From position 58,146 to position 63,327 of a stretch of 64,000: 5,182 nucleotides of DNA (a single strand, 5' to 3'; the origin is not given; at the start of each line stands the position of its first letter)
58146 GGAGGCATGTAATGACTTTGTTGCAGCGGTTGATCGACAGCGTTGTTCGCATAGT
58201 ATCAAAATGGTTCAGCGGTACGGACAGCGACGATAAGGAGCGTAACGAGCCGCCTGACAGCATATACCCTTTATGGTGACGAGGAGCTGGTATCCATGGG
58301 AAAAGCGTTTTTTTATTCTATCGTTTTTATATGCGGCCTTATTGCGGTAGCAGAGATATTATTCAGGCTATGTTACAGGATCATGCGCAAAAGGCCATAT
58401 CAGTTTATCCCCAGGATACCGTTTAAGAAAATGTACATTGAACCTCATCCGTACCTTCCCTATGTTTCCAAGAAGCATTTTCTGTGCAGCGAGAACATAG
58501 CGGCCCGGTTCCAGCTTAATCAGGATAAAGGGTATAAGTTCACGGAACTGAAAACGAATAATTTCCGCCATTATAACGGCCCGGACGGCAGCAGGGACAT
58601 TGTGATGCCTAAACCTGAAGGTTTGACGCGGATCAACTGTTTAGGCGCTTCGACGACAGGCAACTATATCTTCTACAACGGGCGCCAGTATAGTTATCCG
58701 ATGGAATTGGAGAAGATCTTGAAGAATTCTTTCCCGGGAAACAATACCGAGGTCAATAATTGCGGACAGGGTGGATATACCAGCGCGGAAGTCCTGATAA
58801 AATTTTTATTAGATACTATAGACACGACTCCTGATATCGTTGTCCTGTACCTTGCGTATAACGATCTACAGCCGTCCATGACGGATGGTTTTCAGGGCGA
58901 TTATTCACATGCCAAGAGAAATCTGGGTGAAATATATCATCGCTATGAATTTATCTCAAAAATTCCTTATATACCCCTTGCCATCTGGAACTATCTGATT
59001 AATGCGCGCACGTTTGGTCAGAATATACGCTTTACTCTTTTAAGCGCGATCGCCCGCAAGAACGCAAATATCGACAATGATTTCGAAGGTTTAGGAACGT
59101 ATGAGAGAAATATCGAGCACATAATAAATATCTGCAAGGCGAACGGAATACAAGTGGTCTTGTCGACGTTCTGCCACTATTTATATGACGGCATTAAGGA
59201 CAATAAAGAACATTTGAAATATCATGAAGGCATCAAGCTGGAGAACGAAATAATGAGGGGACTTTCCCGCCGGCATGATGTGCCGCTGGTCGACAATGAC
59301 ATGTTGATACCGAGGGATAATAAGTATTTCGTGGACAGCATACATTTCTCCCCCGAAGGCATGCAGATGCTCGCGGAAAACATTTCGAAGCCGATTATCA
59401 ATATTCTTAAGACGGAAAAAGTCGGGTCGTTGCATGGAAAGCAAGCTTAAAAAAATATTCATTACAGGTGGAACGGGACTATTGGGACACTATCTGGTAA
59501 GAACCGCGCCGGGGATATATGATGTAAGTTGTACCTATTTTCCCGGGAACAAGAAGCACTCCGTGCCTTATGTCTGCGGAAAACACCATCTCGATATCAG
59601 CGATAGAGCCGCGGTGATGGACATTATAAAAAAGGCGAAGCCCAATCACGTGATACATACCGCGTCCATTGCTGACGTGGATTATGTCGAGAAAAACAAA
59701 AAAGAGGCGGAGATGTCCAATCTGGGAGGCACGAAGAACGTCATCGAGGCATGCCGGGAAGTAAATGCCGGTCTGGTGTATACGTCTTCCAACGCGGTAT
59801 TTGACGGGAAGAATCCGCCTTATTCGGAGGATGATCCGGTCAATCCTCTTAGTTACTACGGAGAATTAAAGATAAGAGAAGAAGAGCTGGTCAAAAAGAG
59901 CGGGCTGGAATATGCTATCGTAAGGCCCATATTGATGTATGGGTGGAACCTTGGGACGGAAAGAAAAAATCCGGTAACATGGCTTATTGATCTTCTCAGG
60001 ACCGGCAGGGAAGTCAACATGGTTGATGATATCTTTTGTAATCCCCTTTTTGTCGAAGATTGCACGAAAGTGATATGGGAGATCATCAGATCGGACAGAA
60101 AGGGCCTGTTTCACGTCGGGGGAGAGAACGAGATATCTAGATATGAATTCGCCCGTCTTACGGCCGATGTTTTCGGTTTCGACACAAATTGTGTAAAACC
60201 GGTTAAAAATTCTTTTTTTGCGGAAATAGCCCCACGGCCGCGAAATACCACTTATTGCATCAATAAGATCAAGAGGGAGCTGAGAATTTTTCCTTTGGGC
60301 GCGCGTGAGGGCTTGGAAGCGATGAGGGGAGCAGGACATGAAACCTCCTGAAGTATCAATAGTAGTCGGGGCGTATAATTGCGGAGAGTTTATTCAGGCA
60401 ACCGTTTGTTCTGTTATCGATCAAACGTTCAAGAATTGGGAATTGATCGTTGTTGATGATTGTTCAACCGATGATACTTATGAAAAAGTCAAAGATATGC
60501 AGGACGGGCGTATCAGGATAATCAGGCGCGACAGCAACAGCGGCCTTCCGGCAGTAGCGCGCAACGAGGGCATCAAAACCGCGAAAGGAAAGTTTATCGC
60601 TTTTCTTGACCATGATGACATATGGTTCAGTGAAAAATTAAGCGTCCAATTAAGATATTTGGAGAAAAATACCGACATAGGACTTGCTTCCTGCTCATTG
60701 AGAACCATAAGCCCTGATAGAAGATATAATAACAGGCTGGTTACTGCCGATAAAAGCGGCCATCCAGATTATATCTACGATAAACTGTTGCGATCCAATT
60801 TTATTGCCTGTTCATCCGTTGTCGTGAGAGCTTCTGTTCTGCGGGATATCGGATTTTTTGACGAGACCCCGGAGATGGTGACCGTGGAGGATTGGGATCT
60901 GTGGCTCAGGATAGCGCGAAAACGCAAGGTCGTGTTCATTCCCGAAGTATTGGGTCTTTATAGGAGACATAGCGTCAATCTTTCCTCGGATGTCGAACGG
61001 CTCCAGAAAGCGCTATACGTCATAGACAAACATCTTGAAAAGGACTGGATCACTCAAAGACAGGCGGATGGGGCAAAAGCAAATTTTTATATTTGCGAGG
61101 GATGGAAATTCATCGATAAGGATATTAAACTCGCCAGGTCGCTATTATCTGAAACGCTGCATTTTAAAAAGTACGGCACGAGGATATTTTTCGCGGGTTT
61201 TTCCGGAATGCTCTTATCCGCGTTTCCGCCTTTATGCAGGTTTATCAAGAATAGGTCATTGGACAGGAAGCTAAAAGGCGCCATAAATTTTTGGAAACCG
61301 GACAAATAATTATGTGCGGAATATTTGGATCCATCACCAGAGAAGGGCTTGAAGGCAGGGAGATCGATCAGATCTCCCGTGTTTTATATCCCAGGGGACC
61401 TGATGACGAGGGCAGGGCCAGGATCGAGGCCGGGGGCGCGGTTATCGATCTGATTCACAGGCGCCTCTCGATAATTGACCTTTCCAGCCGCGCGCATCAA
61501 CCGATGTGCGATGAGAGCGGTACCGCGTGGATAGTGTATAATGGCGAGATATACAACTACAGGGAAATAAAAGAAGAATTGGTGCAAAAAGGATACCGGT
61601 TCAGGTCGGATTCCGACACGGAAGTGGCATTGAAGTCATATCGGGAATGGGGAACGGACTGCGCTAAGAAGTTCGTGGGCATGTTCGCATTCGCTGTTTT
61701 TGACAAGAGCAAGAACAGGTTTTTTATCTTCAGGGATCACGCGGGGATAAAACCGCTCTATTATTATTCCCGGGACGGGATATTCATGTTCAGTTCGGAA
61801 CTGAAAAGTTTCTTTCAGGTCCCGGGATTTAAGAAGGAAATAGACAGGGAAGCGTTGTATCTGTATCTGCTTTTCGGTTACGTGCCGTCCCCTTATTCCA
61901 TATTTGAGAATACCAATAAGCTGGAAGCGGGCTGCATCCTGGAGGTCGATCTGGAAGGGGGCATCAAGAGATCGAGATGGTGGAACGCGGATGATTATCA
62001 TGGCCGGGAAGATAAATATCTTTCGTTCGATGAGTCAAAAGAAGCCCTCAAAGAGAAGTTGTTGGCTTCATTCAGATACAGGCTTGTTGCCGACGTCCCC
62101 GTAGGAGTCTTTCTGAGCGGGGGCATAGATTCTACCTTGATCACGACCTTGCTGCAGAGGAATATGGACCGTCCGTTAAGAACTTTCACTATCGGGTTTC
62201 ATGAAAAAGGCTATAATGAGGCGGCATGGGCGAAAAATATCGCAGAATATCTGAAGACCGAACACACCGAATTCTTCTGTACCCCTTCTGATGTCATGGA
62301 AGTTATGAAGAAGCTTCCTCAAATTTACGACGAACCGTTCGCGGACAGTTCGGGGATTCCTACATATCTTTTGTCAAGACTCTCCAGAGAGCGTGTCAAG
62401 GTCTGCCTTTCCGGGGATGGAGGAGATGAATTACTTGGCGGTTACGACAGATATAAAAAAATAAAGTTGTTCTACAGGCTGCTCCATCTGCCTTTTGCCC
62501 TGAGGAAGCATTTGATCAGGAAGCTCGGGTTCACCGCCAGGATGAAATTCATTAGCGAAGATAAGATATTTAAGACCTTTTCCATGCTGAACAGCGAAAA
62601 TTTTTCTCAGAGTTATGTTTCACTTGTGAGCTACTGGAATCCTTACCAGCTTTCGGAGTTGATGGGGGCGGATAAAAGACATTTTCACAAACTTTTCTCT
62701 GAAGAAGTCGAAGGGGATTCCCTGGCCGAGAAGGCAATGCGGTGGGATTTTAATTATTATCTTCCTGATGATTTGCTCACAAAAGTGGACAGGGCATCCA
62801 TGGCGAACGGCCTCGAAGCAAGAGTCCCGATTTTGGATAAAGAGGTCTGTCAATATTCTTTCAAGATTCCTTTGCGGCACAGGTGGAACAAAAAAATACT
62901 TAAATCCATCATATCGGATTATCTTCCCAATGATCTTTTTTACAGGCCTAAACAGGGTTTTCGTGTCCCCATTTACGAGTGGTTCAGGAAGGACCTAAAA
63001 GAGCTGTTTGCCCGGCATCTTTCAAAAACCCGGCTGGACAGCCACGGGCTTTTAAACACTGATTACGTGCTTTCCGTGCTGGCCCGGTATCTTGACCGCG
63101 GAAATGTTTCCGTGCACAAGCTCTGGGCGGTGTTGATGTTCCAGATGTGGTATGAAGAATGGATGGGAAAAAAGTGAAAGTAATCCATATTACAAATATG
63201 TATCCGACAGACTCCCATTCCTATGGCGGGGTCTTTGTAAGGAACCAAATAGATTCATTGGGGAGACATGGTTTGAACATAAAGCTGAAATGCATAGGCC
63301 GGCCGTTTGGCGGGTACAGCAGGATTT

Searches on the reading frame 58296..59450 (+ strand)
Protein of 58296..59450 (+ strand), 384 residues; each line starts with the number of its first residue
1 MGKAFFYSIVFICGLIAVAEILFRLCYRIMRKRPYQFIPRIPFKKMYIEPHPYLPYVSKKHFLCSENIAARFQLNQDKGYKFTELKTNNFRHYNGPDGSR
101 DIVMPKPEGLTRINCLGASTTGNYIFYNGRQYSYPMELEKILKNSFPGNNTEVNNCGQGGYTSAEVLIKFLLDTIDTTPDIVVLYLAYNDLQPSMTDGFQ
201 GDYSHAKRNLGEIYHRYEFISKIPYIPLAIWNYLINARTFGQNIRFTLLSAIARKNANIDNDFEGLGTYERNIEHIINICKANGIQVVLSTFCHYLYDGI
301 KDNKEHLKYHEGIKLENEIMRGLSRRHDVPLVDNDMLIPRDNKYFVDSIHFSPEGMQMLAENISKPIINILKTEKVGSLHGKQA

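Call 20: search_protein_families(library=pfam, proteins=[window:58296-59450:+], max_evalue=0.0001)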
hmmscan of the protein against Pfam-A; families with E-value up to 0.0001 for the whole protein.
window:58296-59450:+ (384 aa): 1 family
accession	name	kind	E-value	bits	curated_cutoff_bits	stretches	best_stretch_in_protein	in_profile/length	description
PF13472.12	Lipase_GDSL_2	-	7.5e-13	49.8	32.9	1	115-357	1-177/178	GDSL-like Lipase/Acylhydrolase family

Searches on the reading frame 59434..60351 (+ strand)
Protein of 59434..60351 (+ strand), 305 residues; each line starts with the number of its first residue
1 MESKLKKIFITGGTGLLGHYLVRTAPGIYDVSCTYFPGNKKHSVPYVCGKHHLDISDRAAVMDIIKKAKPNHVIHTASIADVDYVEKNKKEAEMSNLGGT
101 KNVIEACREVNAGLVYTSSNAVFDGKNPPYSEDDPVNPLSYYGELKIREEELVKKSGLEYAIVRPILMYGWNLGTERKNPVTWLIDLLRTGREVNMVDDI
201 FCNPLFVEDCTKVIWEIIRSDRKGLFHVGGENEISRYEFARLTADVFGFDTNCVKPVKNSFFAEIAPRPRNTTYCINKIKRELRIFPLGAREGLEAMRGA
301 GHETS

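Call 20: search_protein_families(library=pfam, proteins=[window:59434-60351:+], max_evalue=0.0001)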
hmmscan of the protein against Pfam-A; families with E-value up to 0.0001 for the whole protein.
window:59434-60351:+ (305 aa): 7 families
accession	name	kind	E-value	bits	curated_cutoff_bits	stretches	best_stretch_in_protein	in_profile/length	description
PF04321.23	RmlD_sub_bind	-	5.8e-56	190.1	27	1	7-297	2-281/287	RmlD substrate binding domain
PF01370.27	Epimerase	-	8.5e-27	94.5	20.9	1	8-222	1-229/240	NAD dependent epimerase/dehydratase family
PF16363.11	GDP_Man_Dehyd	-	3.8e-15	56.6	27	1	9-245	1-264/332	GDP-mannose 4,6 dehydratase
PF01073.25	3Beta_HSD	-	5.7e-11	42.4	22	1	10-156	2-160/280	3-beta hydroxysteroid dehydrogenase/isomerase family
PF02719.21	Polysacc_synt_2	-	9.7e-10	38.5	20.2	1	53-115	61-123/293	Polysaccharide biosynthesis protein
PF07993.18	NAD_binding_4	-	6e-07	29.3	20.1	1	69-139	88-156/258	Male sterility protein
PF13460.12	NAD_binding_10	-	9.2e-06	26.1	27.2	1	54-166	47-144/184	NAD(P)H-binding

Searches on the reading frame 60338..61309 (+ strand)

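Call 66: search_protein_families(library=pfam, proteins=[window:60338-61309:+], max_evalue=0.01)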
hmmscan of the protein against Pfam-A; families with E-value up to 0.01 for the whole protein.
window:60338-61309:+ (323 aa): 5 families
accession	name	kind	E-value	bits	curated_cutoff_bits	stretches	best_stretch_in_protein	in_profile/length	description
PF00535.33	Glycos_transf_2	-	6.4e-34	117.8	23.3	1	7-170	1-166/168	Glycosyl transferase family 2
PF10111.15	Glyco_tranf_2_2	-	1.6e-19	70.9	27.3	1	8-216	4-223/276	Glycosyltransferase like family 2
PF13641.12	Glyco_tranf_2_3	-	9.8e-15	55.6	27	1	4-205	2-208/230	Glycosyltransferase like family 2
PF13632.12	Glyco_trans_2_3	-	1.9e-06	28.3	27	1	138-269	53-153/198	Glycosyl transferase family group 2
PF13704.12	Glyco_tranf_2_4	-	0.0032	18.4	27.5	1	35-105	21-94/98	Glycosyl transferase family 2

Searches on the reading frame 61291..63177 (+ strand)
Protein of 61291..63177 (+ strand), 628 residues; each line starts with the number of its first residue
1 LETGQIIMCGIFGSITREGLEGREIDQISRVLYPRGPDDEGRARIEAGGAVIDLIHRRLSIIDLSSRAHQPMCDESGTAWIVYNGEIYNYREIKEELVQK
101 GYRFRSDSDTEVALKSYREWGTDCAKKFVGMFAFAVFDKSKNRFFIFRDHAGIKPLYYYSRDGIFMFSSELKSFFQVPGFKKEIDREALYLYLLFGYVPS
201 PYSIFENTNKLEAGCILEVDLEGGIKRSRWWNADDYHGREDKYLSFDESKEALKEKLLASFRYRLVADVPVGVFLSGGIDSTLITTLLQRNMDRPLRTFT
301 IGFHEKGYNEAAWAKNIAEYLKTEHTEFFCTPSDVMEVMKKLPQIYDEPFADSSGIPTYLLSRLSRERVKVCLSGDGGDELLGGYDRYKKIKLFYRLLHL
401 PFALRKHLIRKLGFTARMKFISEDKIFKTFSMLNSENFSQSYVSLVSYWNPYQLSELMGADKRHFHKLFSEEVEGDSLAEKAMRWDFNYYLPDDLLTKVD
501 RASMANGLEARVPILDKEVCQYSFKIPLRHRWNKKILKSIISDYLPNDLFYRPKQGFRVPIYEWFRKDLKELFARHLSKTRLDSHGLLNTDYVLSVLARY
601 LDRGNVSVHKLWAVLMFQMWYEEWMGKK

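Call 66: search_protein_families(library=pfam, proteins=[window:61291-63177:+], max_evalue=0.01)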
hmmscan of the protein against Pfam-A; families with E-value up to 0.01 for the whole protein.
window:61291-63177:+ (628 aa): 6 families
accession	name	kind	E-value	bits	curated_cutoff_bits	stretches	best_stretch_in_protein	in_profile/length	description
PF00733.27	Asn_synthase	-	6.9e-98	329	21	1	253-622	2-354/354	Asparagine synthase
PF13537.11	GATase_7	-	3.7e-46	156.6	25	1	56-175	1-122/123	Glutamine amidotransferase domain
PF13522.11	GATase_6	-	1.7e-40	138.5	27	1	52-170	12-130/130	Glutamine amidotransferase domain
PF06508.19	QueC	-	0.0019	18.2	22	1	273-327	4-57/210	Queuosine biosynthesis protein QueC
PF24167.1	DUF7411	-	0.0022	18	28.7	1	271-325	3-53/194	Family of unknown function (DUF7411)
PF12481.13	DUF3700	-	0.0083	16.1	27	0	125-170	126-172/228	Aluminium induced protein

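Call 83: find_encoding_contigs(protein=window:61291-63177:+, flank=10000, max_places=2)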
Protein window:61291-63177:+ (628 aa): no gene with exactly this product is on record in the collection.

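Call 85: find_encoding_contigs(protein=window:61312-63177:+, flank=10000, max_places=2)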
Protein window:61312-63177:+ (621 aa): 15 contigs read that carry it; 2 places shown.
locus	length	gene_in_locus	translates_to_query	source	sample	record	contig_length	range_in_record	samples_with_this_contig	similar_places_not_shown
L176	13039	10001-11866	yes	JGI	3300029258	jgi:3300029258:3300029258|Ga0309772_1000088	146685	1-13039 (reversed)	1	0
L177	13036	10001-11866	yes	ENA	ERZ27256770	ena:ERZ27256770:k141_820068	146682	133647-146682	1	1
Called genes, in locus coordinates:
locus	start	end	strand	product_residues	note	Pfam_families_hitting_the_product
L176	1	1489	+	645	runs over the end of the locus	PF02310:B12-binding (faint), PF04055:Radical_SAM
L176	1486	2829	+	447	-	PF00534:Glycos_transf_1, PF13692:Glyco_trans_1_4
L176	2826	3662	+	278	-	PF01209:Ubie_methyltran (faint), PF08241:Methyltransf_11, PF08242:Methyltransf_12, PF13649:Methyltransf_25, PF13847:Methyltransf_31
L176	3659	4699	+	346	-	PF01073:3Beta_HSD, PF01370:Epimerase, PF02719:Polysacc_synt_2, PF04321:RmlD_sub_bind, PF07993:NAD_binding_4, PF13460:NAD_binding_10 (weak), PF16363:GDP_Man_Dehyd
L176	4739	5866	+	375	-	PF01041:DegT_DnrJ_EryC1, PF00155:Aminotran_1_2 (weak)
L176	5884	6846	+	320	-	PF02353:CMAS (weak), PF01209:Ubie_methyltran, PF13489:Methyltransf_23, PF07021:MetW (weak), PF13847:Methyltransf_31, PF08241:Methyltransf_11, PF08242:Methyltransf_12, PF13649:Methyltransf_25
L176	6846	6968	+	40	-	-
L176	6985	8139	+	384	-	PF13472:Lipase_GDSL_2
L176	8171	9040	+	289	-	PF01370:Epimerase, PF01073:3Beta_HSD, PF02719:Polysacc_synt_2, PF04321:RmlD_sub_bind, PF16363:GDP_Man_Dehyd, PF13460:NAD_binding_10 (weak)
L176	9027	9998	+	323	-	PF00535:Glycos_transf_2, PF10111:Glyco_tranf_2_2, PF13641:Glyco_tranf_2_3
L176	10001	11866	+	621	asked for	PF13522:GATase_6, PF13537:GATase_7, PF00733:Asn_synthase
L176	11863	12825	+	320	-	PF13579:Glyco_trans_4_4, PF13439:Glyco_transf_4, PF00982:Glyco_transf_20 (faint), PF00534:Glycos_transf_1, PF13692:Glyco_trans_1_4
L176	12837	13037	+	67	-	?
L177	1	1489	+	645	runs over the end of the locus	PF02310:B12-binding (faint), PF04055:Radical_SAM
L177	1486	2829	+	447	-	PF00534:Glycos_transf_1, PF13692:Glyco_trans_1_4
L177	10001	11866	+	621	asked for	PF13522:GATase_6, PF13537:GATase_7, PF00733:Asn_synthase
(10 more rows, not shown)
